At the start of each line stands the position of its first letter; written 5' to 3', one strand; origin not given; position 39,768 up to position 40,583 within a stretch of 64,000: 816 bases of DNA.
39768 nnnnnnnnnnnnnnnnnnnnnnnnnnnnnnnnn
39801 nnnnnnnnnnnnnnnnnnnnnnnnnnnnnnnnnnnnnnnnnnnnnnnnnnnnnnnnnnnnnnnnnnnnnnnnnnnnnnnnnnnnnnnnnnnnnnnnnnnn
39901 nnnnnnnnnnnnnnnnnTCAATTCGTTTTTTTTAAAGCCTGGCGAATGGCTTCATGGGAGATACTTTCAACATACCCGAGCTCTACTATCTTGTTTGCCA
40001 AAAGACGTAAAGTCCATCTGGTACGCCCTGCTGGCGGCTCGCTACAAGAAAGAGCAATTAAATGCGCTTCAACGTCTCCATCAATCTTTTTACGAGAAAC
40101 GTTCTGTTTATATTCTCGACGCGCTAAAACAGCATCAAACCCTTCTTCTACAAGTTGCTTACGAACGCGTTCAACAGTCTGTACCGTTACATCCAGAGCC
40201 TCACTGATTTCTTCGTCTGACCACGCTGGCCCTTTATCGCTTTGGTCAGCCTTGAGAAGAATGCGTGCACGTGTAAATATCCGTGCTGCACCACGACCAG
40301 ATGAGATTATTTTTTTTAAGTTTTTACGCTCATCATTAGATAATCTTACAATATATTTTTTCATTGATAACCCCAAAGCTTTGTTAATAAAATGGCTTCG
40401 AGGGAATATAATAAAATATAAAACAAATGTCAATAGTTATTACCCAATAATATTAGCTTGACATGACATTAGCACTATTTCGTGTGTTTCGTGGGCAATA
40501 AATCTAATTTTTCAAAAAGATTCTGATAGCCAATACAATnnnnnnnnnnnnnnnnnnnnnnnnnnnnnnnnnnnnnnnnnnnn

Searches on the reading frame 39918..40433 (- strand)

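Call 71: search_protein_families(library=pfam, proteins=[window:39918-40433:-], max_evalue=0.01)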
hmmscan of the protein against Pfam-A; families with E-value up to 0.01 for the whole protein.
window:39918-40433:- (171 aa): 5 families
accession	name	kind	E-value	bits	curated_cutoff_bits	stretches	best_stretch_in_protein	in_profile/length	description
PF13565.12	HTH_32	-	3.5e-14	53.5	33.7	1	86-167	1-73/73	Homeodomain-like domain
PF13384.12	HTH_23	-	1.4e-07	31.6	24.6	1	50-102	2-49/50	Homeodomain-like domain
PF13551.12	HTH_29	-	0.0004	20.8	28.1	1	55-123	1-64/64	Winged helix-turn helix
PF13518.12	HTH_28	-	0.00055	20.4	25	1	72-106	14-48/52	Helix-turn-helix domain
PF08279.18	HTH_11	-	0.0063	16.8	25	0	66-103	12-47/55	HTH domain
